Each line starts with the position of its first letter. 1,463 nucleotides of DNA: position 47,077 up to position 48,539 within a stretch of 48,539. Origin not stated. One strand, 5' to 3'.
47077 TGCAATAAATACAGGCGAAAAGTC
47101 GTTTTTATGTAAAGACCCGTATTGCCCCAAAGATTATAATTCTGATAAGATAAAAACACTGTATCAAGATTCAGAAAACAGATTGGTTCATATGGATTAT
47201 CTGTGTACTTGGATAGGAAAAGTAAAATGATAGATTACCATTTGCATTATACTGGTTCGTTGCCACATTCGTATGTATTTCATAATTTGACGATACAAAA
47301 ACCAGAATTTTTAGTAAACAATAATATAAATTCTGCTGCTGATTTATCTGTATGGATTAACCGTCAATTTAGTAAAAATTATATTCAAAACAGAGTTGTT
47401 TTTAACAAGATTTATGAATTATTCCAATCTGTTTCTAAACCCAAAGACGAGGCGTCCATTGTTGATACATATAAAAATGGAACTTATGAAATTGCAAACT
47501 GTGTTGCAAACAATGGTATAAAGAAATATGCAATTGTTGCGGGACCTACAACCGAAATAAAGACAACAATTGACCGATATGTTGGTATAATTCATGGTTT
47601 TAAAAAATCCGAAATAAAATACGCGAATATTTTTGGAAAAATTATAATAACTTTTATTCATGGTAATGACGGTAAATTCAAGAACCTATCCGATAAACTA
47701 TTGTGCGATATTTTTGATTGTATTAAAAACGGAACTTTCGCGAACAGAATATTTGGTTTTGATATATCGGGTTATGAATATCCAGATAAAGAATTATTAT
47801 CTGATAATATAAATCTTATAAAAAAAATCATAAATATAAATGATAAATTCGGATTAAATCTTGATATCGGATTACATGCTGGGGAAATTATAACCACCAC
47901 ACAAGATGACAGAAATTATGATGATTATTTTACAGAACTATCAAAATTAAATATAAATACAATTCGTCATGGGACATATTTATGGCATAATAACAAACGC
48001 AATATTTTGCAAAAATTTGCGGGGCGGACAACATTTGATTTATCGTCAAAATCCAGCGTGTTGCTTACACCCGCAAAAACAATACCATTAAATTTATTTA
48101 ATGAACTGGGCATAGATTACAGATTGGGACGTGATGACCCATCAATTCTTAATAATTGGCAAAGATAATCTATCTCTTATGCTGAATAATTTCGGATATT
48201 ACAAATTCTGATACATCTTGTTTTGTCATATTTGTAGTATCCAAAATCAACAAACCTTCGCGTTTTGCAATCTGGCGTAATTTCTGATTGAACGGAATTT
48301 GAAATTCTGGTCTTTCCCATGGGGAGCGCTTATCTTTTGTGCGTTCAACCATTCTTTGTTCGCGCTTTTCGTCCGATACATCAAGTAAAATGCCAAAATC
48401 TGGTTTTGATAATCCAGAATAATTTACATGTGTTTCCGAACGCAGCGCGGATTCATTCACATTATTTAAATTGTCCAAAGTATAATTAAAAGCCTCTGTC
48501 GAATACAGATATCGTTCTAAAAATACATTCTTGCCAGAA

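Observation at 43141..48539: Compact nucleotide-tailoring cluster: HD + PPase-like / B12-radical SAM + SPASM-radical SAM + adenosine-deaminase-like / dNMP-kinase-like, with no precursor peptide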

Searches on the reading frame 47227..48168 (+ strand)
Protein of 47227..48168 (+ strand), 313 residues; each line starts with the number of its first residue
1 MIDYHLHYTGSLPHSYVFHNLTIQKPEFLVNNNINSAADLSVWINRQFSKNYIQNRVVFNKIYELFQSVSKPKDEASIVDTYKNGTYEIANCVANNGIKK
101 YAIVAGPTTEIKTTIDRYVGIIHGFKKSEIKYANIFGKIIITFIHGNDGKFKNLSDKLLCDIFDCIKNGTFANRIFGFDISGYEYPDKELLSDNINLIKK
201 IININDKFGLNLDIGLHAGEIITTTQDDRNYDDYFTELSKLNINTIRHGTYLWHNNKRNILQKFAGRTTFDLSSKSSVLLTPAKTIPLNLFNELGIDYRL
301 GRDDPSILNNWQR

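Call 6: search_protein_families(library=pfam, proteins=[window:47227-48168:+], max_evalue=0.1)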
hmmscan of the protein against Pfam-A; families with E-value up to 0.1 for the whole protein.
window:47227-48168:+ (313 aa): 1 family
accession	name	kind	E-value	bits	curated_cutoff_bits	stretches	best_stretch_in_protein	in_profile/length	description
PF25792.1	BREX_BrxC_helical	-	0.037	14.8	27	0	181-209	48-76/123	BREX ATP-binding protein BrxC alpha helical domain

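Call 7: search_protein_families(library=ncbifam, proteins=[window:47227-48168:+], max_evalue=0.1)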
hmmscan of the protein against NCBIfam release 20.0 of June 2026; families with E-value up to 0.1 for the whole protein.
window:47227-48168:+ (313 aa): 1 family
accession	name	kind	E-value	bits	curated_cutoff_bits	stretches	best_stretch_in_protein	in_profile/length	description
TIGR01481.1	ccpA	equivalog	0.012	15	442.35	1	68-134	147-213/330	catabolite control protein A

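Call 8: search_protein_families(library=padloc, proteins=[window:47227-48168:+], max_evalue=0.1)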
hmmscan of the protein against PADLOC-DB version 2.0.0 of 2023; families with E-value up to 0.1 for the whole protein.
window:47227-48168:+ (313 aa): 0 families

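Call 9: search_protein_families(library=phrogs, proteins=[window:47227-48168:+], max_evalue=0.1)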
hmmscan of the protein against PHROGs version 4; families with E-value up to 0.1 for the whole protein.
window:47227-48168:+ (313 aa): 0 families

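Call 25: search_solved_structures(query=window:47227-48168:+, max_evalue=1)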
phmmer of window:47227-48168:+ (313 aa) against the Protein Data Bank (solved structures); distinct sequences matched with E-value up to 1: 0.

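Call 55: search_solved_structures(query=A2, max_evalue=0.01, show_alignments=1)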
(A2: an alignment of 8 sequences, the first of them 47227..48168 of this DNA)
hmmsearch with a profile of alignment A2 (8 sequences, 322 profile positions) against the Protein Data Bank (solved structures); distinct sequences matched with E-value up to 0.01: 27.
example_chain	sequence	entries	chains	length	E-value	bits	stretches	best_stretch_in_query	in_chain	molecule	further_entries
6ii7_A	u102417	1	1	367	7.5e-12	48.1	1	201-320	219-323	Adenosine deaminase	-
2pgf_A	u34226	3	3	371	9.3e-12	47.8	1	173-320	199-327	adenosine deaminase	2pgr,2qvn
3ewc_A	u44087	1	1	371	9.4e-12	47.8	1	173-320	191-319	Adenosine deaminase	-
3ewd_A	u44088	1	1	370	1.4e-11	47.3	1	174-320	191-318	Adenosine deaminase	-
2amx_A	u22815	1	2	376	4.7e-11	45.5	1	173-319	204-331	adenosine deaminase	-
1ndv_A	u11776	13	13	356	1.4e-07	34.1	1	170-319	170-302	Adenosine deaminase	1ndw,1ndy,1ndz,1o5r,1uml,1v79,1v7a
1krm_A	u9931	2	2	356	1.4e-07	34.1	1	170-319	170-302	adenosine deaminase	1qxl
1w1i_E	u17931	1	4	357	1.4e-07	34.1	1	170-319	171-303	ADENOSINE DEAMINASE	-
2bgn_E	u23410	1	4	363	1.4e-07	34.1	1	170-319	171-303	ADENOSINE DEAMINASE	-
9vlv_A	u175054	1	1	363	2.1e-07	33.5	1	170-319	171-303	Adenosine deaminase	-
3iar_A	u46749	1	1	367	1.2e-06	31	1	171-319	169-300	Adenosine deaminase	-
3lgd_A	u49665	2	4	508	1.3e-06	31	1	151-318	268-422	Adenosine deaminase CECR1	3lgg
7rtg_A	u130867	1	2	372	1.3e-06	31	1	171-319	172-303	Adenosine deaminase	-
1a4l_A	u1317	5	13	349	1e-05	28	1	170-319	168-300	ADENOSINE DEAMINASE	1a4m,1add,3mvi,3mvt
2ada_A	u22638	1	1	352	1e-05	27.9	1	170-319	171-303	ADENOSINE DEAMINASE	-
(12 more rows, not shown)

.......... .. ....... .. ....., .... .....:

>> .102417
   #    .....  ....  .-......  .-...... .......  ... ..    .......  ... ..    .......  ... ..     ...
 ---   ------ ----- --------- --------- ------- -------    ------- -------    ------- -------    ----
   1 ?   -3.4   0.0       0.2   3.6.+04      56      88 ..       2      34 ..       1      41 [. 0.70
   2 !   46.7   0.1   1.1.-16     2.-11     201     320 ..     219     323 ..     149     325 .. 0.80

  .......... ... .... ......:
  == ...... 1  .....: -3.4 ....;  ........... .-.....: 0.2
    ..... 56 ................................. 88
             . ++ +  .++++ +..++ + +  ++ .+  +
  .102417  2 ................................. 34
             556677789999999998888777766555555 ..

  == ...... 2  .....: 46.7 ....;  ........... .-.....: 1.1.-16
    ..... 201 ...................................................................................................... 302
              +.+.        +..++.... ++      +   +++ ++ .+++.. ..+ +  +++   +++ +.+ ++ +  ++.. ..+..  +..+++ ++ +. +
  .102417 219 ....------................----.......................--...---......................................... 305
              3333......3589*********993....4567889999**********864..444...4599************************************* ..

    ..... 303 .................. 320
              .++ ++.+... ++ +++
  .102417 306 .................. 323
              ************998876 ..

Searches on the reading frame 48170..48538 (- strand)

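Call 6: search_protein_families(library=pfam, proteins=[window:48170-48478:-], max_evalue=0.1)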
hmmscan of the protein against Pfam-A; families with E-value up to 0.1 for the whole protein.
window:48170-48478:- (102 aa): 2 families
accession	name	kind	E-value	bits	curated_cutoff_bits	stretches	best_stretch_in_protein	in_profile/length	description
PF02223.23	Thymidylate_kin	-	1.9e-07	31.4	27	1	16-87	108-180/185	Thymidylate kinase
PF14791.11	DNA_pol_B_thumb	-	0.025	14.9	25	0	63-82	11-29/63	DNA polymerase beta thumb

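Call 7: search_protein_families(library=ncbifam, proteins=[window:48170-48538:-], max_evalue=0.1)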
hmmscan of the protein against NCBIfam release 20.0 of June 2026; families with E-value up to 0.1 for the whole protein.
window:48170-48538:- (122 aa): 2 families
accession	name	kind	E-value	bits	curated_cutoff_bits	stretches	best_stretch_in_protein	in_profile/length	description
TIGR00041.1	DTMP_kinase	equivalog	1.9e-08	34.2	83.25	1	2-110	90-193/196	dTMP kinase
NF005923.0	PRK07933.1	equivalog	0.025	13.9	193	1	5-70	91-157/213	dTMP kinase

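Call 8: search_protein_families(library=padloc, proteins=[window:48170-48538:-], max_evalue=0.1)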
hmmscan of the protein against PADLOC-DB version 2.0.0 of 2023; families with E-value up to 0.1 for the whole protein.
window:48170-48538:- (122 aa): 1 family
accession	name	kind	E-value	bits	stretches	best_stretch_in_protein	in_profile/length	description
PDLC04690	PDC-M51B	-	1.8e-07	29.1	1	1-119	77-181/191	-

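Call 9: search_protein_families(library=phrogs, proteins=[window:48170-48538:-], max_evalue=0.1)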
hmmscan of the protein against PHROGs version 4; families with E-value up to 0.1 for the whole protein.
window:48170-48538:- (122 aa): 1 family
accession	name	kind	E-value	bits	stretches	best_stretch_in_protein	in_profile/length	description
phrog_761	-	other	3.7e-06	27.8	1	2-120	99-214/362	thymidylate kinase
